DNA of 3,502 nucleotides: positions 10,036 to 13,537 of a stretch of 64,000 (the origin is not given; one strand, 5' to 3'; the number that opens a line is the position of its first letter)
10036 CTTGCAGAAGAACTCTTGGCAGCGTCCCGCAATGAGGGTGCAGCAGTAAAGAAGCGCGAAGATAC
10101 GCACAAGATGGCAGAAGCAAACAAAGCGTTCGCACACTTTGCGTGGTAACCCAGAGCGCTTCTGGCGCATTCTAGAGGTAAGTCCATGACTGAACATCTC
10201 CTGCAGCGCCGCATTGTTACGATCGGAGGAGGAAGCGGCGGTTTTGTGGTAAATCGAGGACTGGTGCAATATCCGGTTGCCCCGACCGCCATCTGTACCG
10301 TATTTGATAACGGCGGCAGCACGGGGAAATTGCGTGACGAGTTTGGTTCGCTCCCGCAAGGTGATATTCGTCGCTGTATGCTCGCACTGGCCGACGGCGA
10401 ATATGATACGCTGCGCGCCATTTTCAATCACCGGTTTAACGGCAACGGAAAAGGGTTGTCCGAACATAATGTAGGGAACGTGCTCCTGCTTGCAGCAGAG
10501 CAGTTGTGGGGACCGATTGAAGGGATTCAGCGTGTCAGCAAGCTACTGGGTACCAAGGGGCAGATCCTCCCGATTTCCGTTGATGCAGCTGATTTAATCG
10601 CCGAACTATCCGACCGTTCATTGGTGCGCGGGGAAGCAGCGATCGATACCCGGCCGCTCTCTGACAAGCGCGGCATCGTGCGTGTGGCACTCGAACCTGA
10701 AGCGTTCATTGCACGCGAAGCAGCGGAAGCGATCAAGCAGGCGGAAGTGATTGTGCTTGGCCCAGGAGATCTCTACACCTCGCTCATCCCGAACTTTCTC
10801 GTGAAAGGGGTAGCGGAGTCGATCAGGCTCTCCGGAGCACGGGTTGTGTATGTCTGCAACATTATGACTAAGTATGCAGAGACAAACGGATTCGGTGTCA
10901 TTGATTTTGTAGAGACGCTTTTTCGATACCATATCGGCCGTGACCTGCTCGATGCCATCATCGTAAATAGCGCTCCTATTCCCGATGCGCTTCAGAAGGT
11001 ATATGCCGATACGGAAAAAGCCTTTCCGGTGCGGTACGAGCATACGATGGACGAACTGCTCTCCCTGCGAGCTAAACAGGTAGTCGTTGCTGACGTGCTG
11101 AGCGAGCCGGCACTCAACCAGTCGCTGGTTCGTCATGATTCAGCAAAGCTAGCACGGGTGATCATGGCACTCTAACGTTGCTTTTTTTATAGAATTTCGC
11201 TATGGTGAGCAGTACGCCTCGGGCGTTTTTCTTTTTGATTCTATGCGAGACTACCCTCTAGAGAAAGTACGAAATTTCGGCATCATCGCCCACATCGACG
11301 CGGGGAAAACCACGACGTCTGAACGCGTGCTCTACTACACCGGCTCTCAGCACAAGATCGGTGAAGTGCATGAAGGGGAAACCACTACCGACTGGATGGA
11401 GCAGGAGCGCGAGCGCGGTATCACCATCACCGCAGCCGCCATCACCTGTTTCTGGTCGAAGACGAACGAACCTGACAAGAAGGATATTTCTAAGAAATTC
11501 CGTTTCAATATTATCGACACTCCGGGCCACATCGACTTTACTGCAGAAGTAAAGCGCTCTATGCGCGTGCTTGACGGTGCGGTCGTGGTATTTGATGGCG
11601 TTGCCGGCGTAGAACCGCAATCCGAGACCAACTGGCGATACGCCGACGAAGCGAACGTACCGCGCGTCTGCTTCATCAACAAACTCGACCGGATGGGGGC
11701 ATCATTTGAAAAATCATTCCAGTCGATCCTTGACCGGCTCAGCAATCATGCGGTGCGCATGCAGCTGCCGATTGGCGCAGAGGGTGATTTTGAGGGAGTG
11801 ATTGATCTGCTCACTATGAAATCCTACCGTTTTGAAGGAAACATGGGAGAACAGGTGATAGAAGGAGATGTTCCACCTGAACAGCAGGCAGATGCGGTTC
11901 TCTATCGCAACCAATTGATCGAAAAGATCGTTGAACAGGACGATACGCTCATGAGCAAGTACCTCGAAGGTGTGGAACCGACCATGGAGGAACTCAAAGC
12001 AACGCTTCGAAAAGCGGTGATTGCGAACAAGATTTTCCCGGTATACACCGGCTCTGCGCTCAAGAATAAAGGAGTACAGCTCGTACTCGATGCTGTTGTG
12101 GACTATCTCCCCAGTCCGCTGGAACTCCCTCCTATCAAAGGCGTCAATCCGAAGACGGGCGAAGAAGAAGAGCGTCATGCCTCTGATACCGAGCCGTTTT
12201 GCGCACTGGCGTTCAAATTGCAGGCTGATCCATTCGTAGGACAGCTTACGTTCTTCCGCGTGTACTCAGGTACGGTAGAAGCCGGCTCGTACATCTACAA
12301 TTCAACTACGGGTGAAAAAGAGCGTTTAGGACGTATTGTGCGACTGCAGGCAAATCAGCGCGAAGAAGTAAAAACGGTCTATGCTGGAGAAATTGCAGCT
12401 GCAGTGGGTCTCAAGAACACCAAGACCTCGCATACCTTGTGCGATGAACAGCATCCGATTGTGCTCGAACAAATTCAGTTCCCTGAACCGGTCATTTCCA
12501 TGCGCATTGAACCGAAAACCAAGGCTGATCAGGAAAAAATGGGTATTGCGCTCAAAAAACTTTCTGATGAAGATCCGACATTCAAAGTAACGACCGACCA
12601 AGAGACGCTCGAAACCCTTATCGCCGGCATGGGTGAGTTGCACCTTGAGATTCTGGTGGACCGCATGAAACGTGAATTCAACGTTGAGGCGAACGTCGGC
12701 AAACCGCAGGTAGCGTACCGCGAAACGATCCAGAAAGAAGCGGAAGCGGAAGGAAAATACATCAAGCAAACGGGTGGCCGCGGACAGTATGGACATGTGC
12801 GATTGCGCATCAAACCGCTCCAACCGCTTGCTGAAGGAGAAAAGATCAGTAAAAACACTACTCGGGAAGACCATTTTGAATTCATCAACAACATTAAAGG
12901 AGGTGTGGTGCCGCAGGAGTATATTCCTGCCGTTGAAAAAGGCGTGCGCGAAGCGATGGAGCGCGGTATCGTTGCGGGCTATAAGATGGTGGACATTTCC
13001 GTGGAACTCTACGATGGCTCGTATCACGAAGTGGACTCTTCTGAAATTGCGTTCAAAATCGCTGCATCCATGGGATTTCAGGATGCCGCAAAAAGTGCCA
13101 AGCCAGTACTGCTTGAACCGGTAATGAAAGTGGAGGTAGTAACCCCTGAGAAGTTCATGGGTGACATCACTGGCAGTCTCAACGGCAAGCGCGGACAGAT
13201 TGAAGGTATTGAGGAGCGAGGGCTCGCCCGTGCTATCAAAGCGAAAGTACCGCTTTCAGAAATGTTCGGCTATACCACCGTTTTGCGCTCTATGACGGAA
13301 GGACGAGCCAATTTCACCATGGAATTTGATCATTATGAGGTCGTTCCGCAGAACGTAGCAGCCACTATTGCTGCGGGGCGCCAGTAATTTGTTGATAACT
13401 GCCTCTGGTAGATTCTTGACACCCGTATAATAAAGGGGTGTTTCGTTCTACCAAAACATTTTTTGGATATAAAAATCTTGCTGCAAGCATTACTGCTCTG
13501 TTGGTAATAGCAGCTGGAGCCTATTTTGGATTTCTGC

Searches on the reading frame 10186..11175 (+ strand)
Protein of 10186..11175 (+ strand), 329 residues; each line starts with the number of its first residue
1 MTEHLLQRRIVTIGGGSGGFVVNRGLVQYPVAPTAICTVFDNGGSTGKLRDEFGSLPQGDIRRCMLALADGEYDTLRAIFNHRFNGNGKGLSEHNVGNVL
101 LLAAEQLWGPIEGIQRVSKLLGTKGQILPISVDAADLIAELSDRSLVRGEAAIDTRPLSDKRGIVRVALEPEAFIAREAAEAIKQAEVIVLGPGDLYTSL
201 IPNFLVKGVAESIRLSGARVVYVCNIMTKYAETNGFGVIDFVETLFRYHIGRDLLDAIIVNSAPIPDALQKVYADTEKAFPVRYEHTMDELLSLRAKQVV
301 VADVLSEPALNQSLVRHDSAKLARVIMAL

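Call 3: search_protein_families(library=pfam, proteins=[window:10186-11175:+], max_evalue=1)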
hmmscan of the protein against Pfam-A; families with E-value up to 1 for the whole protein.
window:10186-11175:+ (329 aa): 1 family
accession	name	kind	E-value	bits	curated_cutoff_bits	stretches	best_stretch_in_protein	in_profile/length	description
PF01933.23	CofD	-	1.5e-73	248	30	1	10-290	1-276/290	2-phospho-L-lactate transferase CofD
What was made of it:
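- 10186..11175 (+): CofD/YvcK-family gene between rpsG and fusA. This is a second interruption of the classical str order. PF01933 1.5e-73 (call 3).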

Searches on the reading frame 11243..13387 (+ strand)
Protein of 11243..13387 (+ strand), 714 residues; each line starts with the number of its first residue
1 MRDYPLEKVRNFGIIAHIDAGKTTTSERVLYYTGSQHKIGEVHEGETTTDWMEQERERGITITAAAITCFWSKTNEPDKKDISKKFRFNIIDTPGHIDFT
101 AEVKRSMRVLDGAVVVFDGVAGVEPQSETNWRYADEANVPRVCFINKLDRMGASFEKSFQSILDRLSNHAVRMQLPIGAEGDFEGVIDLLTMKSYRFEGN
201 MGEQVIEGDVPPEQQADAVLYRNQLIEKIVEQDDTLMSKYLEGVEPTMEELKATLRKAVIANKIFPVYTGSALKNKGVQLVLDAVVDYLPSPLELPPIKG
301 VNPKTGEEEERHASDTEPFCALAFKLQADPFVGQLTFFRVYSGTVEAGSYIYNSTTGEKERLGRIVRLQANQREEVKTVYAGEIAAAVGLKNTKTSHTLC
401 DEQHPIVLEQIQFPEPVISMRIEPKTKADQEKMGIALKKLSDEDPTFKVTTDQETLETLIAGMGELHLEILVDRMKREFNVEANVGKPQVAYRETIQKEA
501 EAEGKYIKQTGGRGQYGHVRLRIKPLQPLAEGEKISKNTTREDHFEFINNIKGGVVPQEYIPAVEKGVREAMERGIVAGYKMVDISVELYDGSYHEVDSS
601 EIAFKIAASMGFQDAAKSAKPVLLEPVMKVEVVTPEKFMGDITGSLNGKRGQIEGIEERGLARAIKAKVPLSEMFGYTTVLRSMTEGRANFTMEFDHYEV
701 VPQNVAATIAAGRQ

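Call 3: search_protein_families(library=pfam, proteins=[window:11243-13387:+], max_evalue=1)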
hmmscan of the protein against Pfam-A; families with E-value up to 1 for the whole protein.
window:11243-13387:+ (714 aa): 8 families
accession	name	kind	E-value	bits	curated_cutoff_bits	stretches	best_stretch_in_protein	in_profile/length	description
PF00009.33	GTP_EFTU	-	2.9e-62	210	26.5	1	8-291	2-188/188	Elongation factor Tu GTP binding domain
PF03764.24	EFG_IV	-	6.7e-43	145.8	24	1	488-620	1-121/121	Elongation factor G, domain IV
PF14492.12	EFG_III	-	4.1e-33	113.7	27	1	413-487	1-75/75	Elongation Factor G, domain III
PF00679.30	EFG_C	-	9.8e-30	102.9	27.9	1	622-707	1-87/89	Elongation factor G C-terminus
PF22042.2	EF-G_D2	-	2e-16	60.3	27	1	318-401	1-83/84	Elongation factor G domain 2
PF03144.31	GTP_EFTU_D2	-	3e-15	56.8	30.3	1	333-400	1-73/73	Elongation factor Tu domain 2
PF16658.11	RF3_C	-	6.7e-07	29.6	40.1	1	418-502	11-95/132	Class II release factor RF3, C-terminal domain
PF01926.29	MMR_HSR1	-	0.0029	18.1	21.9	1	72-147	31-113/113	50S ribosome-binding GTPase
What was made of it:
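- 11243..13387 (+): fusA (EF-G). Conserved left anchor of the cassette. Full EF-G Pfam domain set (call 3).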

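Call 8: find_related_loci(query=window:11243-13387:+, collection=genome_contigs, flank=10000)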
Query window:11243-13387:+ (714 aa) in genome_contigs; peptide patterns used: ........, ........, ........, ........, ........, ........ (x = any residue, [..] = any of these).
600 stretches matched a pattern (row limit reached: there are more); 599 encode a relative of the query (tblastn E <= 1e-3); the best 80 are kept; 80 distinct loci.
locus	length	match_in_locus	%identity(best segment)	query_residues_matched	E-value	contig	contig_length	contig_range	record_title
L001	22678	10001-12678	83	2-714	0e+0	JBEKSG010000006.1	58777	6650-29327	MAG: Minisyncoccia bacterium isolate SPRUCE 529 SPRUCE_529_6, whole genome shotgun sequence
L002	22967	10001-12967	79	2-714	0e+0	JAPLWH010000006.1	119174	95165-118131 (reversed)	MAG: Candidatus Kaiserbacteria bacterium isolate LacPavin_0818_WC50_MAG_53_14 LacPavin_0818_WC50_scaffold_156335, whole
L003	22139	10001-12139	78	2-714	0e+0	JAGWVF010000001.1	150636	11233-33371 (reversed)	MAG: Patescibacteria group bacterium isolate REEB413 contig-150_44, whole genome shotgun sequence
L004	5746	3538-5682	79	2-714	0e+0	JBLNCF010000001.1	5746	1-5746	MAG: Bacillota bacterium isolate MAG132 PRJNA950955_bin39_renamed_0, whole genome shotgun sequence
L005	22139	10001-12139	80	2-714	0e+0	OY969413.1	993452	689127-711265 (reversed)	MAG: Candidatus Kaiserbacteria bacterium isolate MFD01223.bin.1.23 genome assembly, chromosome: 1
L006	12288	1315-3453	78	2-714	0e+0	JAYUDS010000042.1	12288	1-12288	MAG: Candidatus Adlerbacteria bacterium isolate GFS_7244 GFS_7244_41, whole genome shotgun sequence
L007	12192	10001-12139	79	2-714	0e+0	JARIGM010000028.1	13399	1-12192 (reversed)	MAG: Candidatus Kaiserbacteria bacterium isolate CullarsAll.DT.26 k141_617910, whole genome shotgun sequence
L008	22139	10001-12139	79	2-714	0e+0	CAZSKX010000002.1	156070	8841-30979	MAG TPA_asm: uncultured Candidatus Saccharibacteria bacterium isolate SRP319275_co1_146 genome assembly, contig: NODE_33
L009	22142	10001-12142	78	2-714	0e+0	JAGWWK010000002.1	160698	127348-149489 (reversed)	MAG: Patescibacteria group bacterium isolate REEB441 contig-150_70, whole genome shotgun sequence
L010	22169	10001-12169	75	2-714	0e+0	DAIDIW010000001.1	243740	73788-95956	MAG TPA_asm: Candidatus Kaiserbacteria bacterium isolate clean371 k141_502389, whole genome shotgun sequence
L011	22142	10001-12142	74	2-713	0e+0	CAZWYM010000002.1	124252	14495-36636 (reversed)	MAG TPA_asm: uncultured Candidatus Saccharibacteria bacterium isolate SRP286056_co2_193 genome assembly, contig: NODE_11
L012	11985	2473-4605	73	2-714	0e+0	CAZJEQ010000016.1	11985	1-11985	MAG TPA_asm: uncultured Candidatus Saccharibacteria bacterium isolate SRP292972_co3_22 genome assembly, contig: NODE_233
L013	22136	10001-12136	75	2-714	0e+0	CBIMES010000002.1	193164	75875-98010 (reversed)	MAG TPA_asm: uncultured bacterium isolate SRR16817029_binner123_Refined_20 genome assembly, contig: ERZ27393973.28, whol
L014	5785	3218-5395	72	2-714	0e+0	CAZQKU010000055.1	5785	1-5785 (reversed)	MAG TPA_asm: uncultured Candidatus Saccharibacteria bacterium isolate binchicken_co3_590 genome assembly, contig: NODE_4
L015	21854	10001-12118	72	2-709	0e+0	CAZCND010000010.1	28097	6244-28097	MAG TPA_asm: uncultured Candidatus Saccharibacteria bacterium isolate SRP192927_co3_354 genome assembly, contig: NODE_32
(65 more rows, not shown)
